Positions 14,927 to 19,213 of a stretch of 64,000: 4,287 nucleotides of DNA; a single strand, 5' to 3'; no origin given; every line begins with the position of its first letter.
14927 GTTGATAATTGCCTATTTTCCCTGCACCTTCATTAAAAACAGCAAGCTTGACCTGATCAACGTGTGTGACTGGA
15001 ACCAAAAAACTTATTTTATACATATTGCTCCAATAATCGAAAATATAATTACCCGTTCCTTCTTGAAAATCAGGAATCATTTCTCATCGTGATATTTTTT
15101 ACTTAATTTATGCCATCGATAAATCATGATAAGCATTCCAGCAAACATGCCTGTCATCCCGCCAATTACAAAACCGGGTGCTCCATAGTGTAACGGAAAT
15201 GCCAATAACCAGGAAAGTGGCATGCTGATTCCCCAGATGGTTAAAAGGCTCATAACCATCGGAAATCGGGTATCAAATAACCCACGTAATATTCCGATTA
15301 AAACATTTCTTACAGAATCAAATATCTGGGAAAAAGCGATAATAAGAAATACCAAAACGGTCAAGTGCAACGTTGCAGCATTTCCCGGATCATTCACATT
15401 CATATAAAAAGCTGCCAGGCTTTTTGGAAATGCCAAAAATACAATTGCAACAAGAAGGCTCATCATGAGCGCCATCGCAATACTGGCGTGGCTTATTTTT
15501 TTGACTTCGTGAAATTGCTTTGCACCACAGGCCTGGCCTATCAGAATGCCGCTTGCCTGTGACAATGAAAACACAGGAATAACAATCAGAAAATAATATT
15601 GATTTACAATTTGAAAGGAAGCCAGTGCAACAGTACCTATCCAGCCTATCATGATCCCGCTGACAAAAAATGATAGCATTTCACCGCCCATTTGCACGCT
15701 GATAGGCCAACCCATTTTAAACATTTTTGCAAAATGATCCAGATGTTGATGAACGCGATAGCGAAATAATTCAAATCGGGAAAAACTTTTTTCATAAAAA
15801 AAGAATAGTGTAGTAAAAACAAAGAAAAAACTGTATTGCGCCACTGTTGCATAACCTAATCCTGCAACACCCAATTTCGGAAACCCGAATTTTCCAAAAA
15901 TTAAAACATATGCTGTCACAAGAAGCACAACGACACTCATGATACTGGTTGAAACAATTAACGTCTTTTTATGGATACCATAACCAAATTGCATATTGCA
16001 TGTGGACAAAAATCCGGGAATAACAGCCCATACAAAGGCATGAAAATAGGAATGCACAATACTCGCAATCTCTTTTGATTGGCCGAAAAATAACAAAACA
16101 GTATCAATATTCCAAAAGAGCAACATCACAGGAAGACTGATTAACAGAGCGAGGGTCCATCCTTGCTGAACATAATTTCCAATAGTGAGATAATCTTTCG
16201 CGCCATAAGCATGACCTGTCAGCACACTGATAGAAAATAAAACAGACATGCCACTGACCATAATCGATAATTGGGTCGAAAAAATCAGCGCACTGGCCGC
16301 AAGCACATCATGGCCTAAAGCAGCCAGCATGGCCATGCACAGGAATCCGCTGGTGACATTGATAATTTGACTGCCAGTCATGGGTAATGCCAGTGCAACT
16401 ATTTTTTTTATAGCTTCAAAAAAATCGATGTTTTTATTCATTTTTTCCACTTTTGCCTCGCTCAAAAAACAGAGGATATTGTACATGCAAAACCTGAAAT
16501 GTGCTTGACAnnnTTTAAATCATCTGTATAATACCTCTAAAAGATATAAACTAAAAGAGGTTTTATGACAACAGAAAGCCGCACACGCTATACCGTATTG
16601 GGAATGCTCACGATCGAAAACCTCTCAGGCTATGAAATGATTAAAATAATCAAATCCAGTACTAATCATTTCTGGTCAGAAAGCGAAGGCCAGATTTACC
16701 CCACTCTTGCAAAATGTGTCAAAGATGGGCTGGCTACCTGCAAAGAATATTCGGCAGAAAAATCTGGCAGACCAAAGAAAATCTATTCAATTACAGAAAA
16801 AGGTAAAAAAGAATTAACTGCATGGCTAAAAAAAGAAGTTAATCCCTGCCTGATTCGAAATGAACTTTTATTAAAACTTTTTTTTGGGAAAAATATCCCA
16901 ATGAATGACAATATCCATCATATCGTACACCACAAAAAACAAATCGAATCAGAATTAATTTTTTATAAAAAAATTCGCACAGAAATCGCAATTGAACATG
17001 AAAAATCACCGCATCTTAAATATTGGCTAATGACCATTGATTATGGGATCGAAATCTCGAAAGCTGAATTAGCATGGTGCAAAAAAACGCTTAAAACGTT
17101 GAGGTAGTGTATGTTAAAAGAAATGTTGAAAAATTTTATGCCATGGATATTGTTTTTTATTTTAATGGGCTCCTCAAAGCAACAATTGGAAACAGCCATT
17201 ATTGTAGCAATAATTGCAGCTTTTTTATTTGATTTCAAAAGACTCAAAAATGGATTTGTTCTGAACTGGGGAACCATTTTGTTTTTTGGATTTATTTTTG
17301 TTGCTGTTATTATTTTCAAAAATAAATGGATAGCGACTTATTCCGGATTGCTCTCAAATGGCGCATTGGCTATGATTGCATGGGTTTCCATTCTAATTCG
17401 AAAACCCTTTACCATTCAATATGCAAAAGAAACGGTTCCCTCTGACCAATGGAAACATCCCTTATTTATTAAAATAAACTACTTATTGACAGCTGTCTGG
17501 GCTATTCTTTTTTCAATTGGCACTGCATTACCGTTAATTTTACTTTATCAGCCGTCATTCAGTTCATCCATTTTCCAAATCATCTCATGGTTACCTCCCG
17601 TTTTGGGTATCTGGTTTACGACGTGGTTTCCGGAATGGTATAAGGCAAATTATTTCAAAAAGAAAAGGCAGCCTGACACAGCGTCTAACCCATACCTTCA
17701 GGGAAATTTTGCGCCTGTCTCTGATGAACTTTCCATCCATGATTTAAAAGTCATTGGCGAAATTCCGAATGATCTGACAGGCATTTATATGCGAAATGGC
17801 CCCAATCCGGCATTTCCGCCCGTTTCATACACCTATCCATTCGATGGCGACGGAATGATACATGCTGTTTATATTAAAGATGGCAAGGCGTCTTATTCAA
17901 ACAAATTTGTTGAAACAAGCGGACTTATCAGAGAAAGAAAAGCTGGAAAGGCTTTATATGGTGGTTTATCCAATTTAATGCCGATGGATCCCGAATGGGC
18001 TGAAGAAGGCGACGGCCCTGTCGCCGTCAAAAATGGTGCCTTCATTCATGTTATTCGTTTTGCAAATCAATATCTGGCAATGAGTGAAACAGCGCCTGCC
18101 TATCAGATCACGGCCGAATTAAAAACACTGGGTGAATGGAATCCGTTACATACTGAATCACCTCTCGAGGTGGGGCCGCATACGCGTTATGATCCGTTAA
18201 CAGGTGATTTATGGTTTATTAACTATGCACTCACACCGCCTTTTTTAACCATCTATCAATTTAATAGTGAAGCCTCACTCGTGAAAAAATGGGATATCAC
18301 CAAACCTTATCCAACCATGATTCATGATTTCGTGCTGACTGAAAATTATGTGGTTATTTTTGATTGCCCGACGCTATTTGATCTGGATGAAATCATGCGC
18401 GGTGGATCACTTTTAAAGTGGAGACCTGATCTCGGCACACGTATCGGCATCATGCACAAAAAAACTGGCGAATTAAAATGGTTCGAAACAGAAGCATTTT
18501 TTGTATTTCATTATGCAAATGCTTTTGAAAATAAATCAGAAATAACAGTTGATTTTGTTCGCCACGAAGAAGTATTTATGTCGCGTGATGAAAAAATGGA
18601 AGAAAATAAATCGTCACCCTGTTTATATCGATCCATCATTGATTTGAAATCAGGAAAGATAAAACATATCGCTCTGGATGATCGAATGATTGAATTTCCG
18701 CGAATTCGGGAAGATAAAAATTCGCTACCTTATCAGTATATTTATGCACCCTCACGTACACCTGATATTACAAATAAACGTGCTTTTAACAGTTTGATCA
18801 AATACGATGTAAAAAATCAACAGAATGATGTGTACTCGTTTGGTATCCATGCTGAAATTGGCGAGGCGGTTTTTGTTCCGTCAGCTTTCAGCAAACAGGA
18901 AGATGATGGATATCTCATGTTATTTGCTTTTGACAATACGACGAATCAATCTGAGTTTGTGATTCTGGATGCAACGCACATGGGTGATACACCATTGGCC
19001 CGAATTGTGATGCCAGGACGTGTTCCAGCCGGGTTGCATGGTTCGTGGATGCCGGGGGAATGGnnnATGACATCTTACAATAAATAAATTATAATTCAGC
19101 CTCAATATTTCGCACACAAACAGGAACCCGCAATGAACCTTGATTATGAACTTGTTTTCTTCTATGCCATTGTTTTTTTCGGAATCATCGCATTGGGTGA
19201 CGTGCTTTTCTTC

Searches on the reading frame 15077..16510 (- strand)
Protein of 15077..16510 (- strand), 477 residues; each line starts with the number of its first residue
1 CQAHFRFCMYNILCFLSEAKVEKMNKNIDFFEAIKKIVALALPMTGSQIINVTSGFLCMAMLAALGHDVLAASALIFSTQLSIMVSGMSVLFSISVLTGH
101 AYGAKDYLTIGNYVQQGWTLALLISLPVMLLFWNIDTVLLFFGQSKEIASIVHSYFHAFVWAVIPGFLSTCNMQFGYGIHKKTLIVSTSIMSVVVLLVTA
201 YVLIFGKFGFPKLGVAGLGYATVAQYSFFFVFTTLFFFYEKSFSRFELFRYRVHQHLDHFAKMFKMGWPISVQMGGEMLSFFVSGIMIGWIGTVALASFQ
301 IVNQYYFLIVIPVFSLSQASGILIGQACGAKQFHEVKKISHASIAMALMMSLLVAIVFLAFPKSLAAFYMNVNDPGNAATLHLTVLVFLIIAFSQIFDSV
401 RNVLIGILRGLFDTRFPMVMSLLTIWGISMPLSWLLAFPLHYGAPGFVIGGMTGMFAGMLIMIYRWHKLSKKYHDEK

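Call 23: search_protein_families(library=pfam, proteins=[window:15077-16510:-], max_evalue=0.00001)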
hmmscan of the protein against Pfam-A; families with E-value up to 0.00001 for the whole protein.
window:15077-16510:- (477 aa): 1 family
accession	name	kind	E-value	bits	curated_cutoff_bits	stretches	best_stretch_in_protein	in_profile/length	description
PF01554.23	MatE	-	3.1e-46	157.4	24.9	2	269-435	1-161/161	MatE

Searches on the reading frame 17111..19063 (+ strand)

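Call 23: search_protein_families(library=pfam, proteins=[window:17111-19063:+], max_evalue=0.00001)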
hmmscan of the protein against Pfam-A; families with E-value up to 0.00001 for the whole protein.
window:17111-19063:+ (651 aa): 1 family
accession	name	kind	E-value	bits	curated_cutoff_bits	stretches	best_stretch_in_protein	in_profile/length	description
PF03055.21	RPE65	-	4.3e-122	409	27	1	200-648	1-469/469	Retinal pigment epithelial membrane protein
